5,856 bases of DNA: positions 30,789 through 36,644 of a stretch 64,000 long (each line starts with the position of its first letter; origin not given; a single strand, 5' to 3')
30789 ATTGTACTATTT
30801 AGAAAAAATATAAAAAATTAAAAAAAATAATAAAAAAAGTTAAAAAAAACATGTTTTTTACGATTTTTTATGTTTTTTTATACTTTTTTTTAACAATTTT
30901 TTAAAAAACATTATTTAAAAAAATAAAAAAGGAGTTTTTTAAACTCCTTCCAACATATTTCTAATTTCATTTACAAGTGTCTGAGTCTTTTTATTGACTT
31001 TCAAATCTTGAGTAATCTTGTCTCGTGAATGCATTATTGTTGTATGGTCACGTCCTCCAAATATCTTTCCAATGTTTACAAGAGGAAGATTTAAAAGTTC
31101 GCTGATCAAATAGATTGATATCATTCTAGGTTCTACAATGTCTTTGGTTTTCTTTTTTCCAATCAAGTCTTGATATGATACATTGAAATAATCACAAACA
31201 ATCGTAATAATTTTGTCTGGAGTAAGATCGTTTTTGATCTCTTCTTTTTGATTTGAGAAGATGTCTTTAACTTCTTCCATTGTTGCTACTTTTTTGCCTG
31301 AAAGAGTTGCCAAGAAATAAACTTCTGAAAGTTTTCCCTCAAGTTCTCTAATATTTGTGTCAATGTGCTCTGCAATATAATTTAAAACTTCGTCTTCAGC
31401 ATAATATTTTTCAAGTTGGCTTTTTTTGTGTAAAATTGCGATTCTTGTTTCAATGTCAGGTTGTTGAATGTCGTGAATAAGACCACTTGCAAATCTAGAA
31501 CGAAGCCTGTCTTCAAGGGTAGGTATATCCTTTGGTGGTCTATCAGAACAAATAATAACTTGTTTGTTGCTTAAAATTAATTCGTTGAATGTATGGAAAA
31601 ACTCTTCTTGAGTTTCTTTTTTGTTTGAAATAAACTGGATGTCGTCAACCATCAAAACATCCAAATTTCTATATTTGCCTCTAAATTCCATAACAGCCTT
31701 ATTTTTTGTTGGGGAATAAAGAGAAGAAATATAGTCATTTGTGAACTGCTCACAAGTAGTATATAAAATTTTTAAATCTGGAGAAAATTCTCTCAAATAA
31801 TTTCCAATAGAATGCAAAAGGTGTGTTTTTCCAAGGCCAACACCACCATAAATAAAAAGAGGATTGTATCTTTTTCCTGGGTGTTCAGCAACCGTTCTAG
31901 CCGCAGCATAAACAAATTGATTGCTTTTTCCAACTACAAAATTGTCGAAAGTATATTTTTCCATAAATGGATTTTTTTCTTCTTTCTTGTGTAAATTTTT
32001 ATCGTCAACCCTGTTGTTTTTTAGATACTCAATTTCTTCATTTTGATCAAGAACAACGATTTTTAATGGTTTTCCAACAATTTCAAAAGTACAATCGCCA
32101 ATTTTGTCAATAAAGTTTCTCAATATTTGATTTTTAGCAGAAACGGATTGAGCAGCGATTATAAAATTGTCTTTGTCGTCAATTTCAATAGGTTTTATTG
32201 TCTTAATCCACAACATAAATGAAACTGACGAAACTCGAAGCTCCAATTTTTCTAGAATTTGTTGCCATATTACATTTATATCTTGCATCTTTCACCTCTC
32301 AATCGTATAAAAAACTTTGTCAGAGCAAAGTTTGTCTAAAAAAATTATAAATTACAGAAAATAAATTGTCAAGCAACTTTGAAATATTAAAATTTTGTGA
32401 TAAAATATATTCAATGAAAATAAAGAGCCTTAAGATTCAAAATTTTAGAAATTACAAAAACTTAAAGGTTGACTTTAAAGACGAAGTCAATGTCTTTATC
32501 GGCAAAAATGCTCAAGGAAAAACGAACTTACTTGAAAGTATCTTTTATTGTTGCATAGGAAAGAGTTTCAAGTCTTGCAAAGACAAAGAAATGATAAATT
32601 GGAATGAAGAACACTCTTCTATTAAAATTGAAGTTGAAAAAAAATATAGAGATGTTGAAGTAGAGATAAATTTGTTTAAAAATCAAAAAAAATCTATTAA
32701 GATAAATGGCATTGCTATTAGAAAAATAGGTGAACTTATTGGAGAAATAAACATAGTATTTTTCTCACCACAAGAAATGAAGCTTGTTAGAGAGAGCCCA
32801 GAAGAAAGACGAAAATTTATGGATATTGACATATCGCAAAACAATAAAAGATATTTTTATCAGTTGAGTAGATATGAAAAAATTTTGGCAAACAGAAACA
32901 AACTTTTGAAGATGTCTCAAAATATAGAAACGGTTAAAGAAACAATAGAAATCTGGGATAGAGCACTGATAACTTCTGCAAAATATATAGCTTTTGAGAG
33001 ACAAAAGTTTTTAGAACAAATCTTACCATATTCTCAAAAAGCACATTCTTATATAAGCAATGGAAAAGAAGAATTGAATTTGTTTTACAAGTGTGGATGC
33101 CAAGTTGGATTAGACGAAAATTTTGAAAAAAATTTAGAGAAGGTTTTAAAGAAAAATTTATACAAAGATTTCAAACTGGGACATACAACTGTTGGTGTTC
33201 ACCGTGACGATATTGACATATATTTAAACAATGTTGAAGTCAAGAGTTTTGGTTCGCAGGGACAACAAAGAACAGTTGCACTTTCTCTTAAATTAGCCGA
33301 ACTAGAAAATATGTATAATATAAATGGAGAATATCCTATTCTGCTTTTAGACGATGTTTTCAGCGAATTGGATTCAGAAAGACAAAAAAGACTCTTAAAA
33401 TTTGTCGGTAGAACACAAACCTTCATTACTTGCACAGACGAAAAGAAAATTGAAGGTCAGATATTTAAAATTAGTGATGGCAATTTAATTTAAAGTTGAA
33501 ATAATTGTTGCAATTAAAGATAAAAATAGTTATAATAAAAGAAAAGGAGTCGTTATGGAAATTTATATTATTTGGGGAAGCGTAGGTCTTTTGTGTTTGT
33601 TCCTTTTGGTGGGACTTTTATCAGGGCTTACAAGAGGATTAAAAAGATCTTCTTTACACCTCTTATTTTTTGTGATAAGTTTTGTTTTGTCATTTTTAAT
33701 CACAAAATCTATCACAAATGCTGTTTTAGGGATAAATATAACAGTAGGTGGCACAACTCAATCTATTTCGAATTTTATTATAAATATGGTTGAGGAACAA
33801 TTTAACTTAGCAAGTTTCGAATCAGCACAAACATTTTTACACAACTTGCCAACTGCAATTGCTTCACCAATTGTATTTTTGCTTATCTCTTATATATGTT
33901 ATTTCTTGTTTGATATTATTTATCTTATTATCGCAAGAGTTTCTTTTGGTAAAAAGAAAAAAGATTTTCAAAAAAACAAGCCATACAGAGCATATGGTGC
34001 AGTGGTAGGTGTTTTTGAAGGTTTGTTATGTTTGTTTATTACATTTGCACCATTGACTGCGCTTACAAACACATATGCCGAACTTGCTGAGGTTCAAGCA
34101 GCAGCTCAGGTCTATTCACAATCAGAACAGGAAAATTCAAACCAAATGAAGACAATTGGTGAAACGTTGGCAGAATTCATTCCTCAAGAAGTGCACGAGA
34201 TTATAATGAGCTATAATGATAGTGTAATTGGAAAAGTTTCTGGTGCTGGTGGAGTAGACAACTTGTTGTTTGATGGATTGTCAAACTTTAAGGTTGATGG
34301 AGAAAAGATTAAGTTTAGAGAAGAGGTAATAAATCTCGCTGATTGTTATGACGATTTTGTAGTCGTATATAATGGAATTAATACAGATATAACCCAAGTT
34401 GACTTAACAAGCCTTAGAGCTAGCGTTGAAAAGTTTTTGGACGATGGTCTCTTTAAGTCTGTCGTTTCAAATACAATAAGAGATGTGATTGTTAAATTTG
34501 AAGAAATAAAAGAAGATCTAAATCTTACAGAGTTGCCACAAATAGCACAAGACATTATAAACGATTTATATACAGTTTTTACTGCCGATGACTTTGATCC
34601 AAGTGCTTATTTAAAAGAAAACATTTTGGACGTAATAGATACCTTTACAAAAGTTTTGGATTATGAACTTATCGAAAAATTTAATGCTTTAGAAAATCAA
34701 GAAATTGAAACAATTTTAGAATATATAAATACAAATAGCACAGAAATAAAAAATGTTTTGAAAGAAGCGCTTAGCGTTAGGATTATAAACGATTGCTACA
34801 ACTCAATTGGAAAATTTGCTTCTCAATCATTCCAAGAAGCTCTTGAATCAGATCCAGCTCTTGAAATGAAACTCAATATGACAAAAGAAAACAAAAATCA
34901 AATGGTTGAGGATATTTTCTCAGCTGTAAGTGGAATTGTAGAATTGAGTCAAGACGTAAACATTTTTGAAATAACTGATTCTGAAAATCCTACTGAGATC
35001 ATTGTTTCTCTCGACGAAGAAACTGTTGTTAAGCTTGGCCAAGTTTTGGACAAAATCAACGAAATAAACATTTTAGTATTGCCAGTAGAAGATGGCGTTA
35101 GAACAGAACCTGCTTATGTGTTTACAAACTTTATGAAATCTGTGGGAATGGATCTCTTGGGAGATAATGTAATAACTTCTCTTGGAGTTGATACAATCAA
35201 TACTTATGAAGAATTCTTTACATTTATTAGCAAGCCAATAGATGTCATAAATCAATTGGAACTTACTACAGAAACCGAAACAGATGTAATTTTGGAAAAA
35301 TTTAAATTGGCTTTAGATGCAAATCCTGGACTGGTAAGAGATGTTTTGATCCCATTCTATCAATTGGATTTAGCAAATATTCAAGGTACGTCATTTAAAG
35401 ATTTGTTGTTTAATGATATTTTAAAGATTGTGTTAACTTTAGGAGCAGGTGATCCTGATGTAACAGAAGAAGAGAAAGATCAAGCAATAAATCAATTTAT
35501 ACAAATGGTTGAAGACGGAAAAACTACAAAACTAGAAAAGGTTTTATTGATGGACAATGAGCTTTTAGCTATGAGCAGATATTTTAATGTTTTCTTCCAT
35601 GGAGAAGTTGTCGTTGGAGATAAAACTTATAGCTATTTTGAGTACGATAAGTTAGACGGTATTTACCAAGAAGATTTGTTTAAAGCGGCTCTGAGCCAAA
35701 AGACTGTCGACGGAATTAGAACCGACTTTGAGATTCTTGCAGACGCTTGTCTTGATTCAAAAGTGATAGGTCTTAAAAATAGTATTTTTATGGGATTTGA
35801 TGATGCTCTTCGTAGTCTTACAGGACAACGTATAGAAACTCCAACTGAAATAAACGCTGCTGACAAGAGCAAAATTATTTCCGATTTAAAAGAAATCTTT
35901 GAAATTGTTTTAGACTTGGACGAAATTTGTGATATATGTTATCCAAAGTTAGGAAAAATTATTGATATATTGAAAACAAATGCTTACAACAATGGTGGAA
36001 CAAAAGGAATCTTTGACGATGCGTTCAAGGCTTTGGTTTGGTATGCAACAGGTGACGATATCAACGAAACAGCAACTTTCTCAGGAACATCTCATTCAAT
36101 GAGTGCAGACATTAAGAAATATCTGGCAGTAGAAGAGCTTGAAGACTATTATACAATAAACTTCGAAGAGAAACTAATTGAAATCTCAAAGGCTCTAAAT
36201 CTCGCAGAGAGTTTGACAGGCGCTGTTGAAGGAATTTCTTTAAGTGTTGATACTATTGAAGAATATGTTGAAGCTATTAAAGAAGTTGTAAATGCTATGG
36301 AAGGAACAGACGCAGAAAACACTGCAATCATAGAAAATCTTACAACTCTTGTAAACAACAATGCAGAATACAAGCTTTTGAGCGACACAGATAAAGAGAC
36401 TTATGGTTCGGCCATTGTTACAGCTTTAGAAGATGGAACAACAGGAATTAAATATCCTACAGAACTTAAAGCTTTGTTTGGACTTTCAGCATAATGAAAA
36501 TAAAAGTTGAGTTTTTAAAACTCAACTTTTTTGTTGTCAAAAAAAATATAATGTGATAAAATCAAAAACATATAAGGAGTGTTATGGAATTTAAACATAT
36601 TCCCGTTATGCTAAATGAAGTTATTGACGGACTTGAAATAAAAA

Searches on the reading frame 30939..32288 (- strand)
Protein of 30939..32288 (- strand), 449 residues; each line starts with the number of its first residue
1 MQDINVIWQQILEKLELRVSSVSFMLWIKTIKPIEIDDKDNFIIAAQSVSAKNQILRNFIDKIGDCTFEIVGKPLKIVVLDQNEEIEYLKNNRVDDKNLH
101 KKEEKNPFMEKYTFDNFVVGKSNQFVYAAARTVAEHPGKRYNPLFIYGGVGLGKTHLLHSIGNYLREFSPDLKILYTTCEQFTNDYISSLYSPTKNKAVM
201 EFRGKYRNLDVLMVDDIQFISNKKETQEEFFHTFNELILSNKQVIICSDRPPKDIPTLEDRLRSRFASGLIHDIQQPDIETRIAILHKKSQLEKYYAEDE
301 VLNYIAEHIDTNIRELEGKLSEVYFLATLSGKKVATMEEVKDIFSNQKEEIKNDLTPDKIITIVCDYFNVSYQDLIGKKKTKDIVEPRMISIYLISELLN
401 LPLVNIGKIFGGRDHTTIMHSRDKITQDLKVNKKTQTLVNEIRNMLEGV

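Call 12: search_protein_families(library=pfam, proteins=[window:30939-32288:-], max_evalue=0.01)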
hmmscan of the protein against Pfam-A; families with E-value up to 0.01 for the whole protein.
window:30939-32288:- (449 aa): 8 families
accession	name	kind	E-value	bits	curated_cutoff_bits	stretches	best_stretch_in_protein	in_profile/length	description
PF00308.24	Bac_DnaA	-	1.3e-67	227.5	23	1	110-272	3-161/162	Bacterial DnaA ATPAse domain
PF08299.17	Bac_DnaA_C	-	1.6e-26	92.6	31.5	1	357-425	1-69/69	Bacterial dnaA protein helix-turn-helix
PF11638.13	DnaA_N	-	1.8e-08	34.4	24.6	1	7-66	3-62/65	DnaA N-terminal domain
PF00004.35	AAA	-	8.4e-06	26.7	21.2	1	145-266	2-127/131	ATPase family associated with various cellular activities (AAA)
PF01695.23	IstB_IS21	-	0.0012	18.8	24.1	1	144-251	95-195/238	IstB-like ATP binding protein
PF13173.12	AAA_14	-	0.0022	18.4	27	1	142-231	3-85/129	AAA domain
PF01637.24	ATPase_2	-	0.0033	17.7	33.2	1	140-249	19-117/225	ATPase domain predominantly from Archaea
PF13401.12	AAA_22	-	0.0085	16.8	27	0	143-229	7-102/130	AAA domain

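Call 105: find_homologous_proteins(query=window:30939-32288:-, max_evalue=1e-80)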
Query window:30939-32288:- (449 aa): 7988 proteins with E <= 1e-80 among 8000 candidates; the best 120 are listed.
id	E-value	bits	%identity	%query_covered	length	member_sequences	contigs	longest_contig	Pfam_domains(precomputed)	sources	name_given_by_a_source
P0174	2.9e-295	997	100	100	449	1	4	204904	PF11638.14,PF00308.25,PF08299.18,PF00004.36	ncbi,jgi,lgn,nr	ncbi:MAG: chromosomal replication initiator protein DnaA [Clostridiales bacterium]|nr:chromosomal re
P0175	3.8e-275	930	92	99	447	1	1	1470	PF11638.14,PF00308.25,PF08299.18,PF00004.36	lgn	-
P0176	4.5e-275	930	92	99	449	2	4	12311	PF11638.14,PF00308.25,PF08299.18,PF00004.36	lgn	-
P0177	8.9e-275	929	92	99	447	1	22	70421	PF11638.14,PF00308.25,PF08299.18,PF00004.36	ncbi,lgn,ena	-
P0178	1.2e-274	929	92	99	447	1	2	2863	PF11638.14,PF00308.25,PF08299.18,PF00004.36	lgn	-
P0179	1.9e-274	928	92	99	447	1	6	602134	PF11638.14,PF00308.25,PF08299.18,PF00004.36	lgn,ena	-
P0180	2.3e-274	928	92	99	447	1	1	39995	PF11638.14,PF00308.25,PF08299.18,PF00004.36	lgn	-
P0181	2.8e-274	928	92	99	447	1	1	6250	PF11638.14,PF00308.25,PF08299.18,PF00004.36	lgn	-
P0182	3.1e-274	927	92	99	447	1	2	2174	PF11638.14,PF00308.25,PF08299.18,PF00004.36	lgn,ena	-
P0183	4.5e-274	927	92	99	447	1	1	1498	PF11638.14,PF00308.25,PF08299.18,PF00004.36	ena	-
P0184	4.9e-274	927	92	99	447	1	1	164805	PF11638.14,PF00308.25,PF08299.18,PF00004.36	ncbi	-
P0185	5.9e-274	927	90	99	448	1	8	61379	PF11638.14,PF00308.25,PF08299.18,PF00004.36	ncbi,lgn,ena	-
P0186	6.4e-274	926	92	99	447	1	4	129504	PF11638.14,PF00308.25,PF08299.18,PF00004.36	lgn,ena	-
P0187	6.6e-274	926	92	99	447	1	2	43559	PF11638.14,PF00308.25,PF08299.18,PF00004.36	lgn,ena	-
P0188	9.6e-274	926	92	99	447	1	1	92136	PF11638.14,PF00308.25,PF08299.18,PF00004.36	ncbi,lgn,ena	-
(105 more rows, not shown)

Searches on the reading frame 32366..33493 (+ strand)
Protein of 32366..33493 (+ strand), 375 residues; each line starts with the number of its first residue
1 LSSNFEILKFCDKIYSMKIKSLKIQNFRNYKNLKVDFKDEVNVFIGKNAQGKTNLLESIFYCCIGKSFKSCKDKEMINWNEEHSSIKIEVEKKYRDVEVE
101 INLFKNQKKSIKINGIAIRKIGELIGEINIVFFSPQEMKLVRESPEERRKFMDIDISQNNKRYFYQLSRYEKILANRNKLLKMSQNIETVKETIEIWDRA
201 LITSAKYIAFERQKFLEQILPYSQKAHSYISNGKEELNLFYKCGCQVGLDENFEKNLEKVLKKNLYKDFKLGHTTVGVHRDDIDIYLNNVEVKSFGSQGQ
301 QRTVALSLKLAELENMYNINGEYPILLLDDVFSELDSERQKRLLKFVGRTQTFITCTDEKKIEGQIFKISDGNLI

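Call 12: search_protein_families(library=pfam, proteins=[window:32366-33493:+], max_evalue=0.01)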
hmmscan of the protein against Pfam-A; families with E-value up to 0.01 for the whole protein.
window:32366-33493:+ (375 aa): 5 families
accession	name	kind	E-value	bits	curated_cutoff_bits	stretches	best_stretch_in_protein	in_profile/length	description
PF02463.25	SMC_N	-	6.2e-19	68.7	40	1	19-362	2-202/220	RecF/RecN/SMC N terminal domain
PF13175.12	AAA_15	-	6.4e-16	59.4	32.1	1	17-329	1-335/374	AAA ATPase domain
PF13476.12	AAA_23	-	4.7e-12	47.4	27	1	21-210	1-177/201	AAA domain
PF13304.12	AAA_21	-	2.2e-06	28.4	27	1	41-351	1-287/304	AAA domain, putative AbiEii toxin, Type IV TA system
PF13558.12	SbcC_Walker_B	-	0.00081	20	27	1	296-347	33-88/90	SbcC/RAD50-like, Walker B motif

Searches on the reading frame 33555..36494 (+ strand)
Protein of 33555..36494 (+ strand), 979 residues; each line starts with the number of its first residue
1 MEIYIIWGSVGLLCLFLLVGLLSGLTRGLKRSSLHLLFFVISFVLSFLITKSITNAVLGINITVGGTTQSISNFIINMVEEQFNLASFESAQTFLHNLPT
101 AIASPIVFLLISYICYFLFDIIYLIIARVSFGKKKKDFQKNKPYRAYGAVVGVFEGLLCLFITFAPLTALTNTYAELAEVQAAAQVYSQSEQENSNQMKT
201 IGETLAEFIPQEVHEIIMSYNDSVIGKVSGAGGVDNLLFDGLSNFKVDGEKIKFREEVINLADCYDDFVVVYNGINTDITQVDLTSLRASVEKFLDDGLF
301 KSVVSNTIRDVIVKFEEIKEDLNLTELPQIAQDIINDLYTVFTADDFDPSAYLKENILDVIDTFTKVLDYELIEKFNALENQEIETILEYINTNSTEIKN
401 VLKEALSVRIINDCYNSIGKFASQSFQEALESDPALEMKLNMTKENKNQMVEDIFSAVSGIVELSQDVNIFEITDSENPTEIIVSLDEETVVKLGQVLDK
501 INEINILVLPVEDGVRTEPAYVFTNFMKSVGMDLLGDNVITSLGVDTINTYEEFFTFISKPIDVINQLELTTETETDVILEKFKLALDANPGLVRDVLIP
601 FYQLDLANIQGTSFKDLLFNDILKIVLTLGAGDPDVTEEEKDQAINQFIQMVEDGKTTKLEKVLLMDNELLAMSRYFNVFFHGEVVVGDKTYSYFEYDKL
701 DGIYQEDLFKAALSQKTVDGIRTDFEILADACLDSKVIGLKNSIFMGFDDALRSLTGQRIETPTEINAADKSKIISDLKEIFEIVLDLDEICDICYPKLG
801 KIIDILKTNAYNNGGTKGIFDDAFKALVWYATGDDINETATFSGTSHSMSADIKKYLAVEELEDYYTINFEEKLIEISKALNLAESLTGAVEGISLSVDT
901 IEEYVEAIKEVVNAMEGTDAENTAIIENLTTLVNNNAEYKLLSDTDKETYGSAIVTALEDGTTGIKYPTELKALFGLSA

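Call 12: search_protein_families(library=pfam, proteins=[window:33555-36494:+], max_evalue=0.01)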
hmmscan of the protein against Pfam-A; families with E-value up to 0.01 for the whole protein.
window:33555-36494:+ (979 aa): 1 family
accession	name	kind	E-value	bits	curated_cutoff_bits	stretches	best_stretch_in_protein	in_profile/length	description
PF02674.22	Colicin_V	-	8.9e-05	22.9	29.3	1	13-172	5-122/144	Colicin V production protein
